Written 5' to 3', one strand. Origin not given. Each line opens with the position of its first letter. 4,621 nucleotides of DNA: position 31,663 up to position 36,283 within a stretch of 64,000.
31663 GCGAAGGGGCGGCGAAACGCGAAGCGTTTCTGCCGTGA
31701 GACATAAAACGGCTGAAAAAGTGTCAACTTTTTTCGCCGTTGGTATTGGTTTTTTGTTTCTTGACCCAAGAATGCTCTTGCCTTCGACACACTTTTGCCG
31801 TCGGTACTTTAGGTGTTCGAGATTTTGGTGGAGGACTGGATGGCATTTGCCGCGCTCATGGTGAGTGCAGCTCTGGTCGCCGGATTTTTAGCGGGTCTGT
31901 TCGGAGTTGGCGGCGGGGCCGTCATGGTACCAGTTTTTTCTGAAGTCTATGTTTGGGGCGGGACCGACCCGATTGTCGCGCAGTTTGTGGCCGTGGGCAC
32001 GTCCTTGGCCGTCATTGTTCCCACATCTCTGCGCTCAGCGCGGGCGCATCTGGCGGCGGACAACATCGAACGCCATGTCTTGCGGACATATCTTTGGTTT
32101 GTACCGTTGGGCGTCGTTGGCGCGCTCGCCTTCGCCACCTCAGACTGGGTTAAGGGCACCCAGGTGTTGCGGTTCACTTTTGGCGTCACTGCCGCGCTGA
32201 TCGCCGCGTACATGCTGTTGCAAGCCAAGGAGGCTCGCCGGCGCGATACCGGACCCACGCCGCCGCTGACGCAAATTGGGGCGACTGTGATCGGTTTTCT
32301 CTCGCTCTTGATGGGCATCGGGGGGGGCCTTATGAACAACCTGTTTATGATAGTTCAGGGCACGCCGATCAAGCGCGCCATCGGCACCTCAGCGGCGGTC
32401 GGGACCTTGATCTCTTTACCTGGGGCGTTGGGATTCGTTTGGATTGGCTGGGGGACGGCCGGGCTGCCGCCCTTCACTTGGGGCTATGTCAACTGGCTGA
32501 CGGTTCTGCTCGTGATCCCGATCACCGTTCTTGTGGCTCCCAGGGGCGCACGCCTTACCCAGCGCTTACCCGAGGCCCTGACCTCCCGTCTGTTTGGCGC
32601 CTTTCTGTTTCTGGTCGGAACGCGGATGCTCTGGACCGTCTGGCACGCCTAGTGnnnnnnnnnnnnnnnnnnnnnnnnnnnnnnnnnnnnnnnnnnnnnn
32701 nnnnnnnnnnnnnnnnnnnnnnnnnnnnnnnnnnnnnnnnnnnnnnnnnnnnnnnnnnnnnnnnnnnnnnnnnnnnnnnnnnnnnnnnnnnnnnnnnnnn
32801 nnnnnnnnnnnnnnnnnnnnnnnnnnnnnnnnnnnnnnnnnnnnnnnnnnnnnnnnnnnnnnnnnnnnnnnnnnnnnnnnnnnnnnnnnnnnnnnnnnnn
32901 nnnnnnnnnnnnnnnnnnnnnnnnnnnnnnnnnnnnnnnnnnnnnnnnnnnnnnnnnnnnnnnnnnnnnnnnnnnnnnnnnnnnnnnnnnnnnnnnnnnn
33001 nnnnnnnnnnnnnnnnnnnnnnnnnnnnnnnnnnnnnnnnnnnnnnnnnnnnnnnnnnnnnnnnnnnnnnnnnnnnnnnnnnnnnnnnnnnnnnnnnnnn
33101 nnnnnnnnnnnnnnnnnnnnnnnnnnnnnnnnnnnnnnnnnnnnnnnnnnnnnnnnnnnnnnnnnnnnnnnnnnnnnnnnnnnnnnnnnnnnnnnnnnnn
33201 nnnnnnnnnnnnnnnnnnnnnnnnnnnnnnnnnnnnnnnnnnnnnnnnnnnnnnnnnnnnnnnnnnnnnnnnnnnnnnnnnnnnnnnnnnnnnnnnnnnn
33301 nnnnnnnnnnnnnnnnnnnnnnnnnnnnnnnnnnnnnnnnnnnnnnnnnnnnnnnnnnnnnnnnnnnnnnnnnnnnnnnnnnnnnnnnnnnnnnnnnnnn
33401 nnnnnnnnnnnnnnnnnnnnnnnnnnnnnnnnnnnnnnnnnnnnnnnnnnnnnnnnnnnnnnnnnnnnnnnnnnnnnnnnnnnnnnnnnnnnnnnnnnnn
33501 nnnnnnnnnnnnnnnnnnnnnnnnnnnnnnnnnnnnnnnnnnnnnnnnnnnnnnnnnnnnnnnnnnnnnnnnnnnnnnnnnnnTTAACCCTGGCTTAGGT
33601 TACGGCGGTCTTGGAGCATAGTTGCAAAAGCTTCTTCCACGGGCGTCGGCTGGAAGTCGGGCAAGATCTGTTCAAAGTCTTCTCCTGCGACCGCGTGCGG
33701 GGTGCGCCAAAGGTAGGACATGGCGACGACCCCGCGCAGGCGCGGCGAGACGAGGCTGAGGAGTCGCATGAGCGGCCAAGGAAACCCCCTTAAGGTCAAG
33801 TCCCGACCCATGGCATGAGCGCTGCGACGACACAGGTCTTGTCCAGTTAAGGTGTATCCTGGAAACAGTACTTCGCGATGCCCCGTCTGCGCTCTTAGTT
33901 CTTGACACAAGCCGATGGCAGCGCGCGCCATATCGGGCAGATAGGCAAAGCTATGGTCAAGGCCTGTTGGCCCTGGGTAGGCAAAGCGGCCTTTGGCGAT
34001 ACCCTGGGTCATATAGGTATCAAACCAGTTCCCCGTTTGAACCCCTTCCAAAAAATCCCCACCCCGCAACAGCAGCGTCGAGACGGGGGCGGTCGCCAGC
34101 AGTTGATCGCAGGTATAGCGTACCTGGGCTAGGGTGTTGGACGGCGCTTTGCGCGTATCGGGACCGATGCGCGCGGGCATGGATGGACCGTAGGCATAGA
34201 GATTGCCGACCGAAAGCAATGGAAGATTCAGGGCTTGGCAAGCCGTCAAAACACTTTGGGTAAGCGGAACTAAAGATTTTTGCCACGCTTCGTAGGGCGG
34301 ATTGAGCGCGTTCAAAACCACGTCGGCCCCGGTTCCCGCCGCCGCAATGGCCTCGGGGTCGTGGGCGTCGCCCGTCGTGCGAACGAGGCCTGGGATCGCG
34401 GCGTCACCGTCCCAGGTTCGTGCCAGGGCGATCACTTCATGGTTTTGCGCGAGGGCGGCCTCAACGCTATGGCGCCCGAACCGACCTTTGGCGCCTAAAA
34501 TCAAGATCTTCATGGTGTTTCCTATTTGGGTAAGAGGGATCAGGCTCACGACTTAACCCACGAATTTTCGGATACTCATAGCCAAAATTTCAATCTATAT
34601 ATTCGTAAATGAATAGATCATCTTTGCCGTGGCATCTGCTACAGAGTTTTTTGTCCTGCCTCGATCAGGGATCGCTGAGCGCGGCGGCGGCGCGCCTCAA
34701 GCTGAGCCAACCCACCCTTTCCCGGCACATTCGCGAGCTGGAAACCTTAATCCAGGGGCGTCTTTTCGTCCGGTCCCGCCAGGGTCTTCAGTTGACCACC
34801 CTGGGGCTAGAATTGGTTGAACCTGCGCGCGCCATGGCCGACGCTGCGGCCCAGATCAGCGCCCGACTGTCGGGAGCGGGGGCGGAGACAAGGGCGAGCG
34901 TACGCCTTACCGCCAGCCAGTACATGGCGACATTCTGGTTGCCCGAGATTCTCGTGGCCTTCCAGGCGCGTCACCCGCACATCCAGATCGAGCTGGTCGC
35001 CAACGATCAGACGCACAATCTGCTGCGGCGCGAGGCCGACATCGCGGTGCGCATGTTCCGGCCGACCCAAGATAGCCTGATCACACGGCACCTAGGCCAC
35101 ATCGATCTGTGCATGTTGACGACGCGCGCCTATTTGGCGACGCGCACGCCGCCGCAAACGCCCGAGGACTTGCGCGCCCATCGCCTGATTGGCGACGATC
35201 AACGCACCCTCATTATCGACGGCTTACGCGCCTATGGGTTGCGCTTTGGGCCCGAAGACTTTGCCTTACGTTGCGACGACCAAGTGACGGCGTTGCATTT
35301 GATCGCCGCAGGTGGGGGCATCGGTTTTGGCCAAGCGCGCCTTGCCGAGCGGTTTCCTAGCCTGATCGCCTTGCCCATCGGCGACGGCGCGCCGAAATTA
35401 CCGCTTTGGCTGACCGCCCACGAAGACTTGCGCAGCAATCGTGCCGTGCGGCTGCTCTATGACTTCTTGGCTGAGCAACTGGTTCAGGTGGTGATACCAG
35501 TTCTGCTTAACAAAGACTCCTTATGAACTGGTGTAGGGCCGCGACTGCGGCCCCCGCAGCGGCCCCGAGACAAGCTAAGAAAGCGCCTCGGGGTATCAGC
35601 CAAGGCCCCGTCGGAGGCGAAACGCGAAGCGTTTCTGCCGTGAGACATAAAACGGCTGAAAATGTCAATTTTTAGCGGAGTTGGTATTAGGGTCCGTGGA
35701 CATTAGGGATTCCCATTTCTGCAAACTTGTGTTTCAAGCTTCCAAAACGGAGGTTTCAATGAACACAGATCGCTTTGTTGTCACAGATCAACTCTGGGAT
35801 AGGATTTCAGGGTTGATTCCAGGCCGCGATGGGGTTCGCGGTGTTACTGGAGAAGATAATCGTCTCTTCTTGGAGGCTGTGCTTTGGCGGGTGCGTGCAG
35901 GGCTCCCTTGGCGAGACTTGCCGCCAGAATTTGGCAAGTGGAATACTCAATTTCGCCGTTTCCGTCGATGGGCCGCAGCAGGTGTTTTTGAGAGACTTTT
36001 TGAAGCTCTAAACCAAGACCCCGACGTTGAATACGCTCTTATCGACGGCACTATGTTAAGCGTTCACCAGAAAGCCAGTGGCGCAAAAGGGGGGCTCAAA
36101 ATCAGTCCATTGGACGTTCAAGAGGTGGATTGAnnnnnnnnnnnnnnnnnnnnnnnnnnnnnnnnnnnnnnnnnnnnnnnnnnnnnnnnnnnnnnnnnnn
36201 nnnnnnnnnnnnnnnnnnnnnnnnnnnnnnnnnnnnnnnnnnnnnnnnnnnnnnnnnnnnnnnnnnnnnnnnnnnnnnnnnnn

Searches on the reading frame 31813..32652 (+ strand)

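Call 24: search_protein_families(library=pfam, proteins=[window:31813-32652:+], max_evalue=0.00001)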
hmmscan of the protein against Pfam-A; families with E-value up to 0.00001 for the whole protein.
window:31813-32652:+ (279 aa): 1 family
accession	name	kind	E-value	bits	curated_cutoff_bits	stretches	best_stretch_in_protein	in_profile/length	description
PF01925.25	TauE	-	8.6e-41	140.6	32.6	1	18-272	3-237/237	Sulfite exporter TauE/SafE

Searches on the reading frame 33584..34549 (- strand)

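Call 3: search_protein_families(library=pfam, proteins=[window:33584-34549:-])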
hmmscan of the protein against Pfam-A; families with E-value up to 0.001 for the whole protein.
window:33584-34549:- (321 aa): 4 families
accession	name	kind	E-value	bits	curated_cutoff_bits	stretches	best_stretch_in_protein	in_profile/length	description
PF13460.12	NAD_binding_10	-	2.4e-11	44.3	27.2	1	19-141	1-122/184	NAD(P)H-binding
PF01370.27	Epimerase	-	9.9e-07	28.8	20.9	1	15-135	1-131/240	NAD dependent epimerase/dehydratase family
PF05368.20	NmrA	-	1.4e-06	28.6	27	1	12-83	2-78/298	NmrA-like family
PF04321.23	RmlD_sub_bind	-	0.0003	20.4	27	1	13-164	1-149/287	RmlD substrate binding domain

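Call 4: search_protein_families(library=ncbifam, proteins=[window:33584-34549:-])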
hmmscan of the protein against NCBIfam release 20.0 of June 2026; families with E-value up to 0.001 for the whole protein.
window:33584-34549:- (321 aa): 3 families
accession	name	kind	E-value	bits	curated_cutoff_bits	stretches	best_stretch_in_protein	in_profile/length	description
NF058621.1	DiazavRedAvaA7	equivalog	1.5e-06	28.1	400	0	13-78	1-68/304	3-diazoavenalumate denitrifying reductase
NF042422.1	oxyalk_red_OleD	equivalog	2.8e-06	26.9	580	1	13-111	1-104/329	2-alkyl-3-oxoalkanoate reductase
NF005754.0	PRK07578.1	equivalog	0.00045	20.1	167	1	13-46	1-33/200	short chain dehydrogenase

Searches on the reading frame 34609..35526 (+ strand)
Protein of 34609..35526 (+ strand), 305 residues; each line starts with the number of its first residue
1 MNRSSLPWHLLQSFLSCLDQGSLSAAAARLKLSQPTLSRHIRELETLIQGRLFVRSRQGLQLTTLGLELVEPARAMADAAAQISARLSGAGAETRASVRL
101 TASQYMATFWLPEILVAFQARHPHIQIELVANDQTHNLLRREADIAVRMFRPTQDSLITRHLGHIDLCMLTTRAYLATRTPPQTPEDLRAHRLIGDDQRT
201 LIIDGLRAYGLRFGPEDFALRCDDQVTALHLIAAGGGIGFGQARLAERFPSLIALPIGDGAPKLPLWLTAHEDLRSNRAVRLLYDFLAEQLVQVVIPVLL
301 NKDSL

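Call 3: search_protein_families(library=pfam, proteins=[window:34609-35526:+])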
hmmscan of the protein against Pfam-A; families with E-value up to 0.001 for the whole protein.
window:34609-35526:+ (305 aa): 3 families
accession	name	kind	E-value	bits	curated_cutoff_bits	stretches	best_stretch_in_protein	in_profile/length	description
PF03466.25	LysR_substrate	-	1.8e-34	119.4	28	1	93-291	3-208/209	LysR substrate binding domain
PF00126.33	HTH_1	-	3.8e-17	62.4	26.6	1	9-66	2-59/60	Bacterial regulatory helix-turn-helix protein, lysR family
PF12840.13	HTH_20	-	0.00048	20.5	27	0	20-45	18-43/51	Helix-turn-helix domain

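Call 4: search_protein_families(library=ncbifam, proteins=[window:34609-35526:+])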
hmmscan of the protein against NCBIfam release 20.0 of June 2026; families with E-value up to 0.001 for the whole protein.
window:34609-35526:+ (305 aa): 56 families (the best 25 are shown)
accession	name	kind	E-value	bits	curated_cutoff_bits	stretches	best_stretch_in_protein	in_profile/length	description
NF040786.1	LysR_Sec_metab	equivalog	2e-28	99.3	250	1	10-155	5-153/298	selenium metabolism-associated LysR family transcriptional regulator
NF040888.1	trans_reg_YafC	equivalog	2.7e-27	95.4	470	1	11-196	8-193/293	DNA-binding transcriptional regulator YafC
NF008352.0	PRK11139.1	subfamily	3.9e-26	91.8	288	1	12-247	12-245/305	transcriptional regulator GcvA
TIGR03339.1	phn_lysR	subfamily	4.3e-26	91.8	341.1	1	11-281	2-273/279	aminoethylphosphonate catabolism associated LysR family transcriptional regulator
TIGR03418.1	chol_sulf_TF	equivalog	5e-21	75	324.8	1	9-247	4-245/291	choline sulfate utilization transcriptional regulator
NF008722.0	PRK11716.1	equivalog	8.6e-19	67.6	246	1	10-179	5-178/293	HTH-type transcriptional activator IlvY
TIGR02424.1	TF_pcaQ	equivalog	9.3e-19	67.4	303.8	1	11-135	8-132/300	pca operon transcription factor PcaQ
NF058504.1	TransRegCcpCBac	equivalog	1.8e-18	67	400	1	22-133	17-128/287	transcriptional regulator CcpC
NF008416.0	PRK11242.1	equivalog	8.5e-17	61.4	277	1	12-194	7-193/300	transcriptional regulator CynR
NF007917.1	PRK10632.1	equivalog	1.8e-16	60.1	425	1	14-238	10-236/303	HTH-type transcriptional activator AaeR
NF047520.1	trans_act_CidR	equivalog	2e-15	56.8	415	1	11-133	6-128/292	cidABC operon transcriptional activator CidR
NF007439.0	PRK09986.1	equivalog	2.1e-15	56.9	290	1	9-162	10-168/296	LysR family transcriptional regulator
NF007307.0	PRK09791.1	equivalog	5e-15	55.4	336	1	8-131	7-130/302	LysR family transcriptional regulator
NF045990.1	TransRegCbbRRhodb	equivalog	1e-14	54.3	450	1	11-194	11-198/304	LysR family regulator CbbR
NF041036.1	decaheme_TF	subfamily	4.7e-14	52.6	210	1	11-240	6-242/301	multiheme cytochrome-associated LysR family transcriptional regulator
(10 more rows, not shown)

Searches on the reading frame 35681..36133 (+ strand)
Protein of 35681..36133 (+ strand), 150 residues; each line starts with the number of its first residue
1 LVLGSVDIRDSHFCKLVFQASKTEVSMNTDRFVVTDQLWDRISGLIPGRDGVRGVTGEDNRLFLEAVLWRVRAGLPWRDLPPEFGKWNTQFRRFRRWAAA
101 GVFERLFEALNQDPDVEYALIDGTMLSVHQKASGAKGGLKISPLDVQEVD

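Call 3: search_protein_families(library=pfam, proteins=[window:35681-36133:+])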
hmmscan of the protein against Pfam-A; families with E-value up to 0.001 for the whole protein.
window:35681-36133:+ (150 aa): 1 family
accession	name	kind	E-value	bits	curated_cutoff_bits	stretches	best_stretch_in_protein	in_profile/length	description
PF13340.11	DUF4096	-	3.2e-25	88.6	34.3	1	34-107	1-76/76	Putative transposase of IS4/5 family (DUF4096)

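Call 4: search_protein_families(library=ncbifam, proteins=[window:35681-36133:+])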
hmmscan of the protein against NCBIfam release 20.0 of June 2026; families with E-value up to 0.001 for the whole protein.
window:35681-36133:+ (150 aa): 1 family
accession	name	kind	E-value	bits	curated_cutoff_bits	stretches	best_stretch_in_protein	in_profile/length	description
NF033580.1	transpos_IS5_3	equivalog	1.3e-33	116.7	110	1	31-137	2-110/258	IS5 family transposase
